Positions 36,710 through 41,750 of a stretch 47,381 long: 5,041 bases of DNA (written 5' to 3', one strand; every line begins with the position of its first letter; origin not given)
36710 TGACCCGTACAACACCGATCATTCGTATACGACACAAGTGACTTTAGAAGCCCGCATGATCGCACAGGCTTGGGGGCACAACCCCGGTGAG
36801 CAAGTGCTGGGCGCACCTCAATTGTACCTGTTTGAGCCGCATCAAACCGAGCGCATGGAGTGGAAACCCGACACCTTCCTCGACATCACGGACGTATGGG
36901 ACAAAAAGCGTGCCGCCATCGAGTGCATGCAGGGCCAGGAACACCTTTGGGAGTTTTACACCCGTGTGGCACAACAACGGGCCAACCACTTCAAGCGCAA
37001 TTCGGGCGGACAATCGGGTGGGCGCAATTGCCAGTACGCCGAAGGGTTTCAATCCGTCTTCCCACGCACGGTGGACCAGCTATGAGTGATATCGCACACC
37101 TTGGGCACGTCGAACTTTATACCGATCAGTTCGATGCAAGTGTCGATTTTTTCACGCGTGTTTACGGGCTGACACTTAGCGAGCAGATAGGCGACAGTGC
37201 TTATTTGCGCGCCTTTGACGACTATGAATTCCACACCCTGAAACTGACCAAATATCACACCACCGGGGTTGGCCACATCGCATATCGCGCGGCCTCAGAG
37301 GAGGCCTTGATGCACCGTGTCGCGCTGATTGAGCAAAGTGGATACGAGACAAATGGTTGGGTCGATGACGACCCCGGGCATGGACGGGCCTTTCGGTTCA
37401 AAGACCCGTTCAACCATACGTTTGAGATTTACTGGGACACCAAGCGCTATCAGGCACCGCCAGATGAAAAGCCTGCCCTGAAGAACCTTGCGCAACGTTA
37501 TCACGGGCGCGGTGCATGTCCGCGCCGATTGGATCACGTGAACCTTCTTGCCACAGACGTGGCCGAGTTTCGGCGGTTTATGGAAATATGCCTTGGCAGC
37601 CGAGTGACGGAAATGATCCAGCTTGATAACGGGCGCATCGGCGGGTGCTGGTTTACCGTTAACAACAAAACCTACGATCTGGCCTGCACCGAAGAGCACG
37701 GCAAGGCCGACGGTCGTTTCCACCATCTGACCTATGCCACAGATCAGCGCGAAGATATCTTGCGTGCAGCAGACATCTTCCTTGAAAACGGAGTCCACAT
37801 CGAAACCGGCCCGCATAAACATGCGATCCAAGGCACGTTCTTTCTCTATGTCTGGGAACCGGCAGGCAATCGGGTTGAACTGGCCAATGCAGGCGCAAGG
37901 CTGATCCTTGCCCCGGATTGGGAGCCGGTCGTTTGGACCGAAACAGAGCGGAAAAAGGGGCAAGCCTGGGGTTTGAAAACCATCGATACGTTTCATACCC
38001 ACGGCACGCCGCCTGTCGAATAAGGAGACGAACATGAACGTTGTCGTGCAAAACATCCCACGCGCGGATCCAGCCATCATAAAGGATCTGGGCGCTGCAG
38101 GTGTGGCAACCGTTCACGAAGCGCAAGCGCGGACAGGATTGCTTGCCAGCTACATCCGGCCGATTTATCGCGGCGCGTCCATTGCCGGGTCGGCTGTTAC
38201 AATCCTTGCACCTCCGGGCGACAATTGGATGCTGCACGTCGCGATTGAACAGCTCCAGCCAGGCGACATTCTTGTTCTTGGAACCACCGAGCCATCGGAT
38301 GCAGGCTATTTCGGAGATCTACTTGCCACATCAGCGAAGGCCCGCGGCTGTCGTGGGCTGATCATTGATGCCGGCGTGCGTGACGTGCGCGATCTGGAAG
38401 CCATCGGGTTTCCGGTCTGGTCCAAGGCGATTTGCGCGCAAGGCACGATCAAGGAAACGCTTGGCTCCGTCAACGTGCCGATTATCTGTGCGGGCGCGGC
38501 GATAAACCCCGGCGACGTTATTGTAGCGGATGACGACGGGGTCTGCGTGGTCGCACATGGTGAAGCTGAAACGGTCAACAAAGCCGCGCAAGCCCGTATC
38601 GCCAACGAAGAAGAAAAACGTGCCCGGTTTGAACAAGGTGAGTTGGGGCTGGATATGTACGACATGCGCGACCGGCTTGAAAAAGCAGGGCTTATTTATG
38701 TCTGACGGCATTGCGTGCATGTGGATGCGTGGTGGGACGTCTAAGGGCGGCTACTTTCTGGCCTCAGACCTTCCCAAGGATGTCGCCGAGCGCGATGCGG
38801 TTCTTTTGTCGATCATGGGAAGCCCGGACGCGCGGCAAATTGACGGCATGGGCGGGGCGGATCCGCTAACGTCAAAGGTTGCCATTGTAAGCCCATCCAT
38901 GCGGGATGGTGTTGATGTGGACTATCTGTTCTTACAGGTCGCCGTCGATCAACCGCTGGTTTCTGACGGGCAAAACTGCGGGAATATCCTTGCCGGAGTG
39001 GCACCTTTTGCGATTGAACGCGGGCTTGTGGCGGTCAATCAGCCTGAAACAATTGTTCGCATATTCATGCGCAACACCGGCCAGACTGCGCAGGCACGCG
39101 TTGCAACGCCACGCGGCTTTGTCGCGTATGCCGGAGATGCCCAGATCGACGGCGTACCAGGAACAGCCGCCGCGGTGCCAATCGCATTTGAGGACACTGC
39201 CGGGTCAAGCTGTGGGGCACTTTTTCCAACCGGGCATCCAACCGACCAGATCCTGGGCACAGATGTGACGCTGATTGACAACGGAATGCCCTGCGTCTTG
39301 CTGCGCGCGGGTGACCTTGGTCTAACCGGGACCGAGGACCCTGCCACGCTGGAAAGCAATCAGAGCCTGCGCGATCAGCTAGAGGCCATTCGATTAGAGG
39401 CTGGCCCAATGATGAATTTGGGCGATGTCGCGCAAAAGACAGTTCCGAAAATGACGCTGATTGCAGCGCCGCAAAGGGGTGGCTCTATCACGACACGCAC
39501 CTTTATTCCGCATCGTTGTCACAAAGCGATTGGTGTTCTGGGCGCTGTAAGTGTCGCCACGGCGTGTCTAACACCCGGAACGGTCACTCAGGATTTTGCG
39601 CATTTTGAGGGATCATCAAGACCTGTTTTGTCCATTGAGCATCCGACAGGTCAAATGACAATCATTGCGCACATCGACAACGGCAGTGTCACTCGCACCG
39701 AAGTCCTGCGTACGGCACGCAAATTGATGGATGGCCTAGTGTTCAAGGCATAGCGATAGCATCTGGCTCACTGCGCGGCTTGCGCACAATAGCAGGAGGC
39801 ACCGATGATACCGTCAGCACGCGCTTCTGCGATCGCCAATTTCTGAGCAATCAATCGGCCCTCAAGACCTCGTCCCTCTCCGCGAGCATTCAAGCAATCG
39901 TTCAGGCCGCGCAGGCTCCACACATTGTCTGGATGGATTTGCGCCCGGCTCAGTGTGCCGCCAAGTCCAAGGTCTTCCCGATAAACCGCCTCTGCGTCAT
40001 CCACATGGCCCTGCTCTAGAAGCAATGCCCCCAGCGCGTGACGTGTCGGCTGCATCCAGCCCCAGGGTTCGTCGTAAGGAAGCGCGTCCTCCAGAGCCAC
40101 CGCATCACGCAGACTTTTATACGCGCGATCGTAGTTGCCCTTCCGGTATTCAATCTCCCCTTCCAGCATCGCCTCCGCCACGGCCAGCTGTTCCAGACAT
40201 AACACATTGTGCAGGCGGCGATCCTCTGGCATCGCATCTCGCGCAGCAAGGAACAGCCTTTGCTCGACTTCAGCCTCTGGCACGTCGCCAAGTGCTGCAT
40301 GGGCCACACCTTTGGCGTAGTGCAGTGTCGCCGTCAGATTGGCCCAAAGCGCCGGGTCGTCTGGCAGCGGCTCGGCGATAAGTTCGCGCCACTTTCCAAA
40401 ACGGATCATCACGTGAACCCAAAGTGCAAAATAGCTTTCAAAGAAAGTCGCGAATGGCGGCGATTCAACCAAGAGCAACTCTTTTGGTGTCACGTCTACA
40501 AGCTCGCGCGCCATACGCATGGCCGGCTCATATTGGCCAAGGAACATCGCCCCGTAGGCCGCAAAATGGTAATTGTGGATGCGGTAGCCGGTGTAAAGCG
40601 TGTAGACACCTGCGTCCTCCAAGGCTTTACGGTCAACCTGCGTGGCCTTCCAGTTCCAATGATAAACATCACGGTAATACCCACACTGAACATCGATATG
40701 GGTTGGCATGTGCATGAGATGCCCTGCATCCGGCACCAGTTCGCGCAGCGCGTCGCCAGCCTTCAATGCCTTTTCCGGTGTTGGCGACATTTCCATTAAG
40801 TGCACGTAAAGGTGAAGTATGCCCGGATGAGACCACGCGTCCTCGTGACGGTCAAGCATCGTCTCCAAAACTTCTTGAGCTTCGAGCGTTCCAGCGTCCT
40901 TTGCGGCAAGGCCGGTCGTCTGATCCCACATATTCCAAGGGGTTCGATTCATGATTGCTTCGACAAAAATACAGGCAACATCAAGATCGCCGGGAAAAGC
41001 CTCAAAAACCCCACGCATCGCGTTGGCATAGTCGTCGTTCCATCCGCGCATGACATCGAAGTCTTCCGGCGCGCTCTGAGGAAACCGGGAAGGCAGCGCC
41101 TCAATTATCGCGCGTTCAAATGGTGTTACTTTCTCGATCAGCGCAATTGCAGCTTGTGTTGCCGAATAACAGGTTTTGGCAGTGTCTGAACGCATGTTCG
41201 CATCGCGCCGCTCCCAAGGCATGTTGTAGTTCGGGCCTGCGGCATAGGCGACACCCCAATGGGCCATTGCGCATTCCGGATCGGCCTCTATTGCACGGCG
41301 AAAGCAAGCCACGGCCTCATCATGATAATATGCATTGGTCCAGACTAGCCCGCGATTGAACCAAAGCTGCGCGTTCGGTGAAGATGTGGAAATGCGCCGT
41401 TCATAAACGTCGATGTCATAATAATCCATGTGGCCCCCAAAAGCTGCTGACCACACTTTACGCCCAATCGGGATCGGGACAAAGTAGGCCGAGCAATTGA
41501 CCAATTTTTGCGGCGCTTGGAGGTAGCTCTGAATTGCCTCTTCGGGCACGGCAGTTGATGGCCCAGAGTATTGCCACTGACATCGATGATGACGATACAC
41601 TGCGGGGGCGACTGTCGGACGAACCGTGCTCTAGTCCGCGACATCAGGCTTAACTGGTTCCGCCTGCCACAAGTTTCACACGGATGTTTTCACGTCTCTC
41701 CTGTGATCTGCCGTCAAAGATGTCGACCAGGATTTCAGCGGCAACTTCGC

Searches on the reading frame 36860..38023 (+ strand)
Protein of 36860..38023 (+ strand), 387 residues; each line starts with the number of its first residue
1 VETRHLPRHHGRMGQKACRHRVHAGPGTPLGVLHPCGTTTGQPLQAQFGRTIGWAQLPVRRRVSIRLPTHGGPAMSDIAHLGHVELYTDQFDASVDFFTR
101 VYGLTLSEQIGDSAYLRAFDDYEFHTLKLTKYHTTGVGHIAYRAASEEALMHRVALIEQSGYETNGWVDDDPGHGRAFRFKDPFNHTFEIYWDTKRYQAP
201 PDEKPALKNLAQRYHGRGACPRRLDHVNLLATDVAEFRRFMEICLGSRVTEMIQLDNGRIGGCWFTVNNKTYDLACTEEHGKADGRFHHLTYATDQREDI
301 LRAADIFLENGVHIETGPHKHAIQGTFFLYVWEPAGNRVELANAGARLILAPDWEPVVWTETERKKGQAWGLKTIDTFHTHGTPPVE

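Call 28: search_protein_families(library=ncbifam, proteins=[window:36860-38023:+], max_evalue=1e-15)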
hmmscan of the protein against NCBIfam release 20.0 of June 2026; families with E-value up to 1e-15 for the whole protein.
window:36860-38023:+ (387 aa): 2 families
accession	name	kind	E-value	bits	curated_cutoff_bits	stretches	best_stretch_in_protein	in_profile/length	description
TIGR03211.1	catechol_2_3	equivalog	3.2e-87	292.6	320.2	1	77-383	1-303/303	catechol 2,3-dioxygenase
TIGR02295.1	HpaD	equivalog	2.2e-56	191.2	321.4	1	78-380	2-295/298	3,4-dihydroxyphenylacetate 2,3-dioxygenase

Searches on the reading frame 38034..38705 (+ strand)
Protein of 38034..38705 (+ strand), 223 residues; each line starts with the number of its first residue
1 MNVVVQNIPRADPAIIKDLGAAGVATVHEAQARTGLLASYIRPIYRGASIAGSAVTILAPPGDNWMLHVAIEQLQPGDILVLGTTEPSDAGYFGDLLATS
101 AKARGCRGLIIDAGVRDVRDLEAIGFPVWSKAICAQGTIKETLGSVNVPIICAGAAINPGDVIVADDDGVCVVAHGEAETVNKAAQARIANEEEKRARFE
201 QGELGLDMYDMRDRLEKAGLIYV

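Call 28: search_protein_families(library=ncbifam, proteins=[window:38034-38705:+], max_evalue=1e-15)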
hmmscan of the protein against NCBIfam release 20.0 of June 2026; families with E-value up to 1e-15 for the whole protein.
window:38034-38705:+ (223 aa): 8 families
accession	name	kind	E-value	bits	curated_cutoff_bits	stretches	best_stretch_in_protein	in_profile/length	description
NF006731.0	PRK09262.1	equivalog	6.3e-114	379.2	179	1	2-223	7-228/229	4-carboxy-4-hydroxy-2-oxoadipate aldolase/oxaloacetate decarboxylase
TIGR02798.1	ligK_PcmE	equivalog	1.7e-112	374.5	304.5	1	3-223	2-222/222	4-carboxy-4-hydroxy-2-oxoadipate aldolase/oxaloacetate decarboxylase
NF004850.0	PRK06201.1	subfamily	3.8e-48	163.9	231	1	5-204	9-208/222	hypothetical protein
NF006093.0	PRK08245.1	subfamily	5.1e-33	114.5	208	1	67-214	78-226/240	hypothetical protein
NF005442.0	PRK07028.1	equivalog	1.4e-31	109.6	593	1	17-199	231-411/430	bifunctional hexulose-6-phosphate synthase/ribonuclease regulator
NF009399.0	PRK12764.1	equivalog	2.5e-23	82.9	444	1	70-210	340-481/501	fumarylacetoacetate hydrolase family protein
NF006875.0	PRK09372.1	equivalog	5.3e-17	62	136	1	49-174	31-155/161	ribonuclease E activity regulator RraA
TIGR01935.1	NOT-MenG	subfamily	8e-16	58.2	123.8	1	44-172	22-149/150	RraA family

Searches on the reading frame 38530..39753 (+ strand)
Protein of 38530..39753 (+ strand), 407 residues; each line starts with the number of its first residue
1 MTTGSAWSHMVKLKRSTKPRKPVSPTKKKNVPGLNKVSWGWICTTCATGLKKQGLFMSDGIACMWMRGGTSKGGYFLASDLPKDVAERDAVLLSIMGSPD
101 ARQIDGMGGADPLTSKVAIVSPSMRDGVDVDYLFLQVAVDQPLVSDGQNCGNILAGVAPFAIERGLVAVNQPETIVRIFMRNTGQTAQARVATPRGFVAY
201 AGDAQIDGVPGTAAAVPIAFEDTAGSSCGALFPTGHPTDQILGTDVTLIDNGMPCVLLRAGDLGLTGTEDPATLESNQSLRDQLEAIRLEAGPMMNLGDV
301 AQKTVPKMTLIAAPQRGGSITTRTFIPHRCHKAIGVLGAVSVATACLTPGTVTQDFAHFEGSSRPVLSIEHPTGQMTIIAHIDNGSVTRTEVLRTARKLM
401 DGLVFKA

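Call 28: search_protein_families(library=ncbifam, proteins=[window:38530-39753:+], max_evalue=1e-15)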
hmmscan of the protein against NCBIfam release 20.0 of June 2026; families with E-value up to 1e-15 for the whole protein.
window:38530-39753:+ (407 aa): 2 families
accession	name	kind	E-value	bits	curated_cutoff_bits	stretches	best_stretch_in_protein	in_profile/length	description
NF033377.1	OMA_tautomer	equivalog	5.4e-159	528.8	440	1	66-405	1-347/349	4-oxalomesaconate tautomerase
TIGR02334.1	prpF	equivalog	1.6e-58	198.4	440.55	1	61-404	6-383/390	2-methylaconitate cis-trans isomerase PrpF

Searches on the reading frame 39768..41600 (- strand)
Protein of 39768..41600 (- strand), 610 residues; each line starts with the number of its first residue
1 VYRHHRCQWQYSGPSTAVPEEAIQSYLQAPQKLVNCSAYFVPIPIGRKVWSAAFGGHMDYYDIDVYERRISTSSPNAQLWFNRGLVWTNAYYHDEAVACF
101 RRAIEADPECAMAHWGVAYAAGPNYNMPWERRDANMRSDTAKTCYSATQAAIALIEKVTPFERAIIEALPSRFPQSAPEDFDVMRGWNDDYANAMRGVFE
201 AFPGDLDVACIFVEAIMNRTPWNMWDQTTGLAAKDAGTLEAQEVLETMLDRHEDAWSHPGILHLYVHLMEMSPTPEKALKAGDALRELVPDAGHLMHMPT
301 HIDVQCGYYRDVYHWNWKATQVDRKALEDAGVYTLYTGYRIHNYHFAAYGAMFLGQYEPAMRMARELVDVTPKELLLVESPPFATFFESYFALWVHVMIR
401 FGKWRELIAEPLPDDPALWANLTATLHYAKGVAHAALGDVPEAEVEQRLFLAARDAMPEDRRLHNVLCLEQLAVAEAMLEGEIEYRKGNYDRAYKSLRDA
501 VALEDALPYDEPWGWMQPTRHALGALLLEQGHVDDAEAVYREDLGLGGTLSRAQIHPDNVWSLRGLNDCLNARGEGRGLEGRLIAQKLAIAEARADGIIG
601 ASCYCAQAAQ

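Call 28: search_protein_families(library=ncbifam, proteins=[window:39768-41600:-], max_evalue=1e-15)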
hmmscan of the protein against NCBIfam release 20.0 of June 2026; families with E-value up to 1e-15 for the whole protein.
window:39768-41600:- (610 aa): 0 families

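Call 75: search_protein_families(library=pfam, proteins=[window:39768-41600:-], max_evalue=0.00001)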
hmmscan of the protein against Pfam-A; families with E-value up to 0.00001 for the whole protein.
window:39768-41600:- (610 aa): 5 families
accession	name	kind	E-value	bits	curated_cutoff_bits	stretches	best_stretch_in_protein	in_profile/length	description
PF07719.23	TPR_2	-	1.7e-11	43.7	27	0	77-109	1-33/34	Tetratricopeptide repeat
PF13181.12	TPR_8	-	2.2e-09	37.2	25.7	0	77-109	1-33/34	Tetratricopeptide repeat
PF13428.12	TPR_14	-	6.1e-08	33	23.5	0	520-542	4-26/44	Tetratricopeptide repeat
PF13432.12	TPR_16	-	1.3e-07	32.4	32.7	0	94-121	14-41/65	Tetratricopeptide repeat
PF00515.34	TPR_1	-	4.5e-07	29.9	27.8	0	78-110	2-34/34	Tetratricopeptide repeat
